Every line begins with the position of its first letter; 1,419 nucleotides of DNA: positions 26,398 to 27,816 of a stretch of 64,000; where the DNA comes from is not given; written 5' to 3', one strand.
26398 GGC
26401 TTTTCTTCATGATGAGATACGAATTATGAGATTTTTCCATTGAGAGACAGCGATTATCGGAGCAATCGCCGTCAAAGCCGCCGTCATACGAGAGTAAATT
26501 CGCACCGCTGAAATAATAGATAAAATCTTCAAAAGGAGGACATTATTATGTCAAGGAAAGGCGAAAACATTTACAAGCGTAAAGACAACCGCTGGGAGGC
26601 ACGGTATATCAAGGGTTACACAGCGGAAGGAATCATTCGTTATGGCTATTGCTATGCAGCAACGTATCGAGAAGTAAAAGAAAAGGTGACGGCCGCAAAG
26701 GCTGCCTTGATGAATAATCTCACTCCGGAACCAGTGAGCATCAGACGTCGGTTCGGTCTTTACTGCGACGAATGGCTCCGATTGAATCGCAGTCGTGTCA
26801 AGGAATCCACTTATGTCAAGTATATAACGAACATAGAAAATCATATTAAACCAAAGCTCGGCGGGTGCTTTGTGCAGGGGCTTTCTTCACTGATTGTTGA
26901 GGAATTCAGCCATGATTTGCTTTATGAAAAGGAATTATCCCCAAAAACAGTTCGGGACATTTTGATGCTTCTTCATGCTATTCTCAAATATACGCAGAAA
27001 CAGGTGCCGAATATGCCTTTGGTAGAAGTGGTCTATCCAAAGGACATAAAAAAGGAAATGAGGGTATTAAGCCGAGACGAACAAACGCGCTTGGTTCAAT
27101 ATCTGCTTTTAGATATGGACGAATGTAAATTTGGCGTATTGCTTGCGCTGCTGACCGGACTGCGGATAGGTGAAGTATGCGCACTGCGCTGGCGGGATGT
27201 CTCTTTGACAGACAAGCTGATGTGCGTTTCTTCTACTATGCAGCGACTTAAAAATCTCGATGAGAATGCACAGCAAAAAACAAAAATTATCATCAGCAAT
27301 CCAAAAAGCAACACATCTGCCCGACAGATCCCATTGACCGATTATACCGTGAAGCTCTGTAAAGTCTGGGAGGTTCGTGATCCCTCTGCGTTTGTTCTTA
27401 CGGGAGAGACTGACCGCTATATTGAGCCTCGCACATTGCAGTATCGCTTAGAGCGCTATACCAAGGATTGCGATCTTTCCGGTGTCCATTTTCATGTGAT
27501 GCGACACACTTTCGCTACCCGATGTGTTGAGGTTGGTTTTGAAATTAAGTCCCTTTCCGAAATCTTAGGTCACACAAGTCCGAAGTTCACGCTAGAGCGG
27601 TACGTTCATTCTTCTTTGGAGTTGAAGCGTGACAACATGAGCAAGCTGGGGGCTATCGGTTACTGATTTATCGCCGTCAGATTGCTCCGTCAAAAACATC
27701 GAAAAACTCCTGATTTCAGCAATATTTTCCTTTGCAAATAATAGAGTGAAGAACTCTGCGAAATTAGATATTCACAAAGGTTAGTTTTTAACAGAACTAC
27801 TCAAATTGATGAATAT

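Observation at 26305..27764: Recombinase-in-inverton: perfect 22-bp inverted repeats enclose a tyrosine recombinase gene and a near-consensus promoter aimed at the adhesin gene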

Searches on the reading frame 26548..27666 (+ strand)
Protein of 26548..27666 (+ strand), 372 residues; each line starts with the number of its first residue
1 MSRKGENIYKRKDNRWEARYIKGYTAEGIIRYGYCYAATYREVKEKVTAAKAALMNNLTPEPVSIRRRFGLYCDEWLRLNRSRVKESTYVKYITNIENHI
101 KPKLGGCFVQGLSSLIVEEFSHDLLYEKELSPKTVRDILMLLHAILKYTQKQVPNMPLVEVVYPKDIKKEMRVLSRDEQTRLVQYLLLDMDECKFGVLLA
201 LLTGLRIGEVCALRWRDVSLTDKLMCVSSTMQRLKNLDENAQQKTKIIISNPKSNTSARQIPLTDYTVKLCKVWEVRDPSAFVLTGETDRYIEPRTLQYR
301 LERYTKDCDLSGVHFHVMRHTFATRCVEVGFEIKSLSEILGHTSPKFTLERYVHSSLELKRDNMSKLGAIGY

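Call 4: search_protein_families(library=pfam, proteins=[window:26548-27666:+], max_evalue=0.01)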
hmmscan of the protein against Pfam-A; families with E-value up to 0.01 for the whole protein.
window:26548-27666:+ (372 aa): 3 families
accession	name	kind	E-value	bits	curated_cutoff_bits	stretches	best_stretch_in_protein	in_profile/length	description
PF00589.27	Phage_integrase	-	4.4e-25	88.9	27.1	1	194-356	25-169/172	Phage integrase family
PF14659.12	Phage_int_SAM_3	-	2.5e-09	37.7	22.6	1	69-124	2-57/58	Phage integrase, N-terminal SAM-like domain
PF02899.23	Phage_int_SAM_1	-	0.0028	18.3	22.3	1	117-152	1-36/83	Phage integrase, N-terminal SAM-like domain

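Call 7: find_encoding_contigs(protein=window:26548-27666:+, flank=6000, max_places=10)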
Protein window:26548-27666:+ (372 aa): 1 contig read that carries it; 1 place shown.
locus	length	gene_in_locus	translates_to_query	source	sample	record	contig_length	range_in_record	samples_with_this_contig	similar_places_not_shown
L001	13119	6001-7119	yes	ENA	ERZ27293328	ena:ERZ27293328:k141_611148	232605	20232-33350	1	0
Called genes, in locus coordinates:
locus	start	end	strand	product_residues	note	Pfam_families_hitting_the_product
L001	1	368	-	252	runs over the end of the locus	-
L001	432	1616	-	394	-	-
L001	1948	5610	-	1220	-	PF17802:SpaA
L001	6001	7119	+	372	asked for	PF14659:Phage_int_SAM_3, PF00589:Phage_integrase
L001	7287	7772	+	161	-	-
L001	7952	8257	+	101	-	PF01381:HTH_3, PF13443:HTH_26, PF13560:HTH_31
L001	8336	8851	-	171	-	PF03358:FMN_red (weak), PF12682:Flavodoxin_4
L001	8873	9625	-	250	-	PF02627:CMD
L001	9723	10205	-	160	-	PF00248:Aldo_ket_red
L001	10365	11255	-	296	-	PF00126:HTH_1, PF03466:LysR_substrate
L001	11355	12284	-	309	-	PF01636:APH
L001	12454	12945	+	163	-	-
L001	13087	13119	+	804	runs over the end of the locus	PF03477:ATP-cone, PF13597:NRDD, PF00085:Thioredoxin (faint), PF00462:Glutaredoxin (weak)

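Call 9: find_homologous_proteins(query=window:26548-27666:+, max_evalue=1e-10)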
Query window:26548-27666:+ (372 aa): 7953 proteins with E <= 1e-10 among 8000 candidates; the best 120 are listed.
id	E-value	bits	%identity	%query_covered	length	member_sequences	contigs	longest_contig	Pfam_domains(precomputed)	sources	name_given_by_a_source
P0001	7.6e-249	842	100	100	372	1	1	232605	PF14659.13,PF00589.28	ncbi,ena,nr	ncbi:MAG: site-specific integrase [Christensenellaceae bacterium]|nr:site-specific integrase [Christ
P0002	6.5e-182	622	73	100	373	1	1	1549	PF14659.13,PF00589.28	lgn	-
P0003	4.9e-180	616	72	100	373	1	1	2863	PF14659.13,PF00589.28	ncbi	-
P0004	7.4e-179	612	71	100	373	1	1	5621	PF14659.13,PF00589.28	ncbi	-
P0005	2.9e-178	610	71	100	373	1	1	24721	PF14659.13,PF00589.28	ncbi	-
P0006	8.9e-178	609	71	100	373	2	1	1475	PF14659.13,PF00589.28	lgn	-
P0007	8.7e-177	605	72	100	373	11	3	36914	PF14659.13,PF00589.28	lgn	-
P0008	1.1e-176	605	71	100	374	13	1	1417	PF14659.13,PF00589.28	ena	-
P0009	2.6e-176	604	71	100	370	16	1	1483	PF14659.13,PF00589.28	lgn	-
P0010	2.2e-175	601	70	100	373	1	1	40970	PF14659.13,PF00589.28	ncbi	-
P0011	3.6e-175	600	70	100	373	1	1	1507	PF14659.13,PF00589.28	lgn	-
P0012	7.1e-175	599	70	100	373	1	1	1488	PF14659.13,PF00589.28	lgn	-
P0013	8.0e-175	599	69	100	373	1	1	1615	PF14659.13,PF00589.28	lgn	-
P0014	8.4e-175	599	70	100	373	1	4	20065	PF14659.13,PF00589.28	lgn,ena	-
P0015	8.8e-175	599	70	100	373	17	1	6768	PF14659.13,PF00589.28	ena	-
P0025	5.1e-172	590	71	100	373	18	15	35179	PF14659.13,PF00589.28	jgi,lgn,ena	-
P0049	5.6e-169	580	68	100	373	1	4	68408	PF14659.13,PF00589.28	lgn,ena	-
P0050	5.6e-169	580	68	100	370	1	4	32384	PF14659.13,PF00589.28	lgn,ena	-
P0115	2.1e-162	558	66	100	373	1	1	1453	PF14659.13,PF00589.28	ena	-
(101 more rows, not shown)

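Call 12: find_related_loci(query=A1, collection=genome_contigs, flank=4000)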
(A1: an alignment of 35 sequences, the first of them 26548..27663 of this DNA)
Query A1 (372 aa) in genome_contigs; peptide patterns used: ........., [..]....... (x = any residue, [..] = any of these).
600 stretches matched a pattern (row limit reached: there are more); 576 encode a relative of the query (tblastn E <= 1e-3); the best 80 are kept; 80 distinct loci.
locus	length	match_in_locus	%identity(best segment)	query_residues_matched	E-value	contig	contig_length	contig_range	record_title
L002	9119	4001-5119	69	1-372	0e+0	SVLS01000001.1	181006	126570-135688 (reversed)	MAG: Oscillospiraceae bacterium isolate SIG493 NODE_1355_length_181006_cov_5.033404, whole genome shotgun sequence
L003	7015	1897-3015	68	1-372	4e-179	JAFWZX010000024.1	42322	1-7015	MAG: Clostridia bacterium isolate RGIG6223 Sheep_Rectum-2__c605558, whole genome shotgun sequence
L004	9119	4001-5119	70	1-372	7e-178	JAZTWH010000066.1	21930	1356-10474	MAG: Eubacteriales bacterium isolate T1900045334_YK20190023.MAGScoT_cleanbin_000043 SGB_6572_k141_3636075, whole genome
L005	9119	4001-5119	69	1-372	7e-177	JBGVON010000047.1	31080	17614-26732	MAG: Faecousia sp. isolate fecal_MAG_21 fecal_MAG_21_contig_0047, whole genome shotgun sequence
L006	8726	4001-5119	67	1-372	3e-173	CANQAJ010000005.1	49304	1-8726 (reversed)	MAG: uncultured Clostridia bacterium isolate Lapin-002__bin18 genome assembly, contig: Lapin-002__NODE_888_length_49304_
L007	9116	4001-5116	66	1-371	2e-171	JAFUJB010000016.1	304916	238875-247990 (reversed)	MAG: Clostridia bacterium isolate RGIG4540 Roe_deer_Rectum-1__c2724, whole genome shotgun sequence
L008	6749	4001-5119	66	1-372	3e-169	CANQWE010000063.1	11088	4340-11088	MAG: uncultured Clostridia bacterium isolate Lapin-012__bin86 genome assembly, contig: Lapin-012__NODE_6607_length_11088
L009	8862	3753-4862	65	1-370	4e-166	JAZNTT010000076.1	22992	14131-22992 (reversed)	MAG: Eubacteriales bacterium isolate T1900044802_TS20190268.MAGScoT_cleanbin_000034 SGB_2720_k141_2391131, whole genome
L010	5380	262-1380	65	1-372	7e-166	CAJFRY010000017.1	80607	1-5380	Candidatus Woodwardibium gallinarum isolate Chicken_20_mag_147 genome assembly, contig: MAGpy_11413_20_idba_bin_147_fasc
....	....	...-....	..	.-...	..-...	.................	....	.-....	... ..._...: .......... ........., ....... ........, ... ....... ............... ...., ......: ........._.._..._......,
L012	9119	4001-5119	63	1-372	6e-164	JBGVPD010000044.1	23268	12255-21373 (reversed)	MAG: Eubacteriales bacterium isolate fecal_MAG_196 fecal_MAG_196_contig_0044, whole genome shotgun sequence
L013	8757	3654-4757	62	4-371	3e-162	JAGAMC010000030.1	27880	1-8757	MAG: Oscillospiraceae bacterium isolate RGIG8567 Water_deer_Cecum-3__c385208, whole genome shotgun sequence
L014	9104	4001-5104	63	4-371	2e-161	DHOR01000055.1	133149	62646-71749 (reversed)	MAG TPA_asm: Hungatella sp. UBA5385 UBA5385_contig_2077, whole genome shotgun sequence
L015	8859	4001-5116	64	1-371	7e-161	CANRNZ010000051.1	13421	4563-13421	MAG: uncultured Clostridia bacterium isolate Lapin-021__bin5 genome assembly, contig: Lapin-021__NODE_5252_length_13421_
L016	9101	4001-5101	64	1-367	8e-160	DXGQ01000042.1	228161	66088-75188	MAG TPA_asm: Candidatus Anaerobutyricum avicola isolate ChiSxjej6B18-9268 ChiSxjej6B18M5__C165607_L228161_SAMN08009924,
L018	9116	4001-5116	63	1-372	7e-156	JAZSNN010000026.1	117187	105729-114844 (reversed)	MAG: Oscillospiraceae bacterium isolate T1900044551_TS20190017.MAGScoT_cleanbin_000005 SGB_232_k141_735853, whole genome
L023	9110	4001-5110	59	1-371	3e-152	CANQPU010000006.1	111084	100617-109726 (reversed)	MAG: uncultured Oscillospiraceae bacterium isolate Lapin-011__bin2 genome assembly, contig: Lapin-011__NODE_95_length_11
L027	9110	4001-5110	61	1-371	2e-150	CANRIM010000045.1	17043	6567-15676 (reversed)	MAG: uncultured Lachnospiraceae bacterium isolate Lapin-019__bin22 genome assembly, contig: Lapin-019__NODE_1881_length_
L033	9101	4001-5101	59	4-371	7e-148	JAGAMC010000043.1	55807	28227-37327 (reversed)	MAG: Oscillospiraceae bacterium isolate RGIG8567 Water_deer_Cecum-3__c600271, whole genome shotgun sequence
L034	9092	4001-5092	59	4-367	3e-147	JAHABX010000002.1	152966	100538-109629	MAG: Clostridiales bacterium isolate L3_060_000G1_dasL3_060_000G1_maxbin2.maxbin.127sta_sub L3_060_000G1_scaffold_116, w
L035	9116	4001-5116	58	1-372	2e-147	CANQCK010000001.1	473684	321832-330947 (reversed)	MAG: uncultured Clostridia bacterium isolate Lapin-003-2__bin65 genome assembly, contig: Lapin-003-2__NODE_4_length_4736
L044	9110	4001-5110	57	1-371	3e-141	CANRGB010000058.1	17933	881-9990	MAG: uncultured Lachnospiraceae bacterium isolate Lapin-023__bin36 genome assembly, contig: Lapin-023__NODE_4111_length_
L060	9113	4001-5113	56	1-372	3e-136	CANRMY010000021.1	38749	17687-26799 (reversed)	MAG: uncultured Oscillospiraceae bacterium isolate Lapin-030__bin26 genome assembly, contig: Lapin-030__NODE_1510_length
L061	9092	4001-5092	57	4-371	6e-136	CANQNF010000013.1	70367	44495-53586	MAG: uncultured Clostridia bacterium isolate Lapin-012__bin76 genome assembly, contig: Lapin-012__NODE_740_length_70367_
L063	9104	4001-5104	56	4-371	7e-135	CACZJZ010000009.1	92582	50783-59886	MAG: uncultured Lachnospiraceae bacterium isolate RUG12688 genome assembly, contig: RUG12688_asm_9, whole genome shotgun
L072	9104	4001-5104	55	1-372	4e-128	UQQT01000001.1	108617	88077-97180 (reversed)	uncultured Ruminococcaceae bacterium isolate UMGS555 genome assembly, contig: NODE_25_length_108617_cov_6.216356, whole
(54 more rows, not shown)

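Call 32: search_solved_structures(query=A1, max_evalue=0.01, show_alignments=2)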
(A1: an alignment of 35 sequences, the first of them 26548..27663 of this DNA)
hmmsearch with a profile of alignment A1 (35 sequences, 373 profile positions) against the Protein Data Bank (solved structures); distinct sequences matched with E-value up to 0.01: 21.
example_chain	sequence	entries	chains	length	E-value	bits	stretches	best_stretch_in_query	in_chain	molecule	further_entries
6en0_A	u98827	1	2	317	2.5e-17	66.1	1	84-370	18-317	Int protein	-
6emy_A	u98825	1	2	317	3.5e-17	65.6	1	84-370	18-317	Int protein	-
6emz_A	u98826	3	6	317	1.1e-16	64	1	84-370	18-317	Int protein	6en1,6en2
3nkh_A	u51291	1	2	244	2e-13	53.3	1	202-371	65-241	Integrase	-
5hxy_A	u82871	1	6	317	1.3e-12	50.5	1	158-355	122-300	Tyrosine recombinase XerA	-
4a8e_A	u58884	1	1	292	1.4e-11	47.2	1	259-363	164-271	PROBABLE TYROSINE RECOMBINASE XERC-LIKE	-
2a3v_A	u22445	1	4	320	8.5e-09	38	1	291-351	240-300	site-specific recombinase IntI4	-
1a0p_A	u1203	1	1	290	1.1e-07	34.3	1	289-359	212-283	SITE-SPECIFIC RECOMBINASE XERD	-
5dcf_A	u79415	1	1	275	5.1e-06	28.9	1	289-359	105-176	Tyrosine recombinase XerD,DNA translocase FtsK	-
2kkp_A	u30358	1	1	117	1.5e-05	27.3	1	71-148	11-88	Phage integrase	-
2kd1_A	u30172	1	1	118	2.2e-05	26.8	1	66-172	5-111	DNA integration/recombination/invertion protein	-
5vfz_A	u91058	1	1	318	0.00032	23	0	152-229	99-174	Gp33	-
9i5v_14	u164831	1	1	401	0.00034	22.9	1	315-364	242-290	Ribosome-associated translation inhibitor RaiA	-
1aih_A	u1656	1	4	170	0.00037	22.8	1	315-355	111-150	HP1 INTEGRASE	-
5c6k_A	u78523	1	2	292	0.00039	22.7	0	315-350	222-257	Integrase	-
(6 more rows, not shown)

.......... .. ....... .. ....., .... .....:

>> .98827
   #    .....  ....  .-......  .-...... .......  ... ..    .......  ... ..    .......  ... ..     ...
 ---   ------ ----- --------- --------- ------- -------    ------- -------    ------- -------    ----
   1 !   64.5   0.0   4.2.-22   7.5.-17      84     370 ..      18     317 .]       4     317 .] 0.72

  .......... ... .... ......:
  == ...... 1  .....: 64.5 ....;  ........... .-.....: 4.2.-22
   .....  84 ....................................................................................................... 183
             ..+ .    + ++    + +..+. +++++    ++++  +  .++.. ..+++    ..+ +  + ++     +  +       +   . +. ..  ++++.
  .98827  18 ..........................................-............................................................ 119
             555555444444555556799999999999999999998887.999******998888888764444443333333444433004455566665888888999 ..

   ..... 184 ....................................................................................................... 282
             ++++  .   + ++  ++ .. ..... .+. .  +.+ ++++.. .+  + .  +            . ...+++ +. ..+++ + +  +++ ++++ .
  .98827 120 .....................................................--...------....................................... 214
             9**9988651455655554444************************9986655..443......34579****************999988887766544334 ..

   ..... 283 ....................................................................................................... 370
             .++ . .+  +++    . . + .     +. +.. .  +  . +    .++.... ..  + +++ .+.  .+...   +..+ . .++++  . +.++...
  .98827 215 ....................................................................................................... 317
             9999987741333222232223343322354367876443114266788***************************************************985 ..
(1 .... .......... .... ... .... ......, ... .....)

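Call 33: search_protein_families(library=ncbifam, proteins=[window:26548-27666:+], max_evalue=0.1)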
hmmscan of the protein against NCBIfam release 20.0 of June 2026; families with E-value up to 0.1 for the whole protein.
window:26548-27666:+ (372 aa): 11 families
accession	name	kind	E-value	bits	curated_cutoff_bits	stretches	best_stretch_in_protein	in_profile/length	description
NF040815.2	recomb_XerA_Arch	equivalog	7.7e-24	84.7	220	1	87-358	18-257/263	site-specific tyrosine recombinase/integron integrase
TIGR02224.1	recomb_XerC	equivalog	4.9e-19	68.8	335.15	1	88-358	20-280/295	tyrosine recombinase XerC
TIGR02225.1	recomb_XerD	equivalog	4.5e-14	52.5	329.6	1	88-346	17-266/290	site-specific tyrosine recombinase XerD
TIGR02249.1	integrase_gron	subfamily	5.6e-14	52.2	265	2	83-227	13-152/315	integron integrase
NF001399.0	PRK00283.1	subfamily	1.6e-12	47.3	279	1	110-344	49-273/300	tyrosine recombinase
NF003462.0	PRK05084.1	equivalog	2.7e-09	36.2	267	1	199-367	203-356/360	tyrosine recombinase XerS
NF011946.0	PRK15417.1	equivalog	2e-07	30.5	435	2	86-222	34-162/337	integron integrase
NF002685.0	PRK02436.1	equivalog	6.7e-06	26.1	178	1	300-353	192-244/245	site-specific tyrosine recombinase XerD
NF002331.0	PRK01287.1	subfamily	0.0001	21.4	371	1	315-346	273-304/365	site-specific tyrosine recombinase XerC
NF007370.0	PRK09870.1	subfamily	0.002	17.8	221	0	197-227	38-68/200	tyrosine-type DNA invertase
NF007371.0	PRK09871.1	subfamily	0.014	14.9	222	0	197-227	32-62/198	tyrosine-type DNA invertase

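Call 37: search_protein_families(library=pfam, proteins=[L018:5253-6086:+, L014:5251-6012:+, L016:5298-8750:+, L023:5321-9109:+, L027:5394-9110:+, L044:5374-9108:+, L061:5385-8378:+, L060:5667-8774:+, L033:273-3506:-, L034:5670-8573:+], max_evalue=0.001)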
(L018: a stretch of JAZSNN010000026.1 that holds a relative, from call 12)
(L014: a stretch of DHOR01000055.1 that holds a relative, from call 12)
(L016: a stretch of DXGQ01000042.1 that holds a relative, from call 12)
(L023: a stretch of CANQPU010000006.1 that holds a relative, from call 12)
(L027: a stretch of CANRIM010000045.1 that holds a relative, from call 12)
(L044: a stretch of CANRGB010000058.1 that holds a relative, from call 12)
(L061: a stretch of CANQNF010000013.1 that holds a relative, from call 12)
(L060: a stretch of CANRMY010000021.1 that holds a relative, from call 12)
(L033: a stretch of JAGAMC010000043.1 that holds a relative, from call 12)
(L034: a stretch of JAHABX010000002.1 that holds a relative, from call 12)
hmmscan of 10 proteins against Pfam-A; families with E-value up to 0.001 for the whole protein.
L018:5253-6086:+ (277 aa): 0 families

L014:5251-6012:+ (253 aa): 1 family
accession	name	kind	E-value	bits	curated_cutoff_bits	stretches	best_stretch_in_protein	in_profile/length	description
PF10502.14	Peptidase_S26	-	1e-06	29.2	22.9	1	86-147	6-68/168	Signal peptidase, peptidase S26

L016:5298-8750:+ (1150 aa): 3 families
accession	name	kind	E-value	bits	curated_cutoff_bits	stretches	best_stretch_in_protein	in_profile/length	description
PF09479.16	Flg_new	-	2e-20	73.1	27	2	75-133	5-62/65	Listeria-Bacteroides repeat domain (List_Bact_rpt)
PF19407.5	DUF5979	-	3.7e-15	56.9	25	2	663-766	1-101/104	Domain of unknown function (DUF5979)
PF24547.1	DUF7601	-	4.7e-08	34.1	27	2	1036-1102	52-114/116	Domain of unknown function (DUF7601)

L023:5321-9109:+ (1263 aa): 0 families

L027:5394-9110:+ (1239 aa): 2 families
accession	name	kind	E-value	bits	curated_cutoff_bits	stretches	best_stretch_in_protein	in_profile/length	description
PF07963.17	N_methyl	-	2.1e-06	27.5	21.2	1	10-34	2-26/27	Prokaryotic N-terminal methylation motif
PF07581.17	Glug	-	4e-05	24.2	20.5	0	638-660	2-25/28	The GLUG motif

L044:5374-9108:+ (1245 aa): 2 families
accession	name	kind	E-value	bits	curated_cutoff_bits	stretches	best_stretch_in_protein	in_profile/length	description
PF17802.7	SpaA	-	2.9e-14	53.4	23.1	1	1027-1123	2-79/91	Prealbumin-like fold domain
PF12892.13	FctA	-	0.00036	21.7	22.1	1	842-954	1-107/120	Spy0128-like isopeptide containing domain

L061:5385-8378:+ (997 aa): 4 families
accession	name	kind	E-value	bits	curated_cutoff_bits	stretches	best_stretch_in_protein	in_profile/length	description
PF03457.19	HA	-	2.1e-147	480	28.4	8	789-851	2-63/64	Helicase associated domain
PF04851.21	ResIII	-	4.1e-11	43.5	22.5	1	41-178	2-162/164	Type III restriction enzyme, res subunit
PF00271.37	Helicase_C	-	4.9e-09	36.9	23.5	1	273-375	12-107/110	Helicase conserved C-terminal domain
PF00270.35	DEAD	-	3.4e-06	27.3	26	1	55-179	8-161/167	DEAD/DEAH box helicase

L060:5667-8774:+ (1035 aa): 1 family
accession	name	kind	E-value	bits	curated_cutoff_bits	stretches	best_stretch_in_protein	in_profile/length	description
PF00395.25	SLH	-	6.5e-30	103.3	20.8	3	30-69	2-41/44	S-layer homology domain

L033:273-3506:- (1077 aa): 1 family
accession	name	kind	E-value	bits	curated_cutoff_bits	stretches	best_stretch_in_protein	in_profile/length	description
PF00395.25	SLH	-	7.9e-22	77.4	20.8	2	92-136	1-43/44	S-layer homology domain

L034:5670-8573:+ (967 aa): 7 families
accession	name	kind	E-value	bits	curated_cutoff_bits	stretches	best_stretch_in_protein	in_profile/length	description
PF00069.31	Pkinase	-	5.2e-31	108.4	31.7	1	9-177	1-167/263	Protein kinase domain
PF07714.23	PK_Tyr_Ser-Thr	-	2e-13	50.7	23.1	1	10-161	2-152/258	Protein tyrosine and serine/threonine kinase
PF01636.29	APH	-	1.1e-06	29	23.2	0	36-122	24-109/239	Phosphotransferase enzyme family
PF12894.13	ANAPC4_WD40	-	2.2e-06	28.2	22.9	0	563-588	44-69/91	Anaphase-promoting complex subunit 4 WD40 domain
PF03109.22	ABC1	-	0.00015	21.4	22.9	1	58-163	124-219/244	ABC1 atypical kinase-like domain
PF25173.1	Beta-prop_WDR3_1st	-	0.00019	21.6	154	0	504-591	32-105/184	WDR3 first beta-propeller domain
PF13360.13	PQQ_2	-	0.00022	21.4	27.6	1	447-672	5-228/233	Outer membrane protein assembly factor BamB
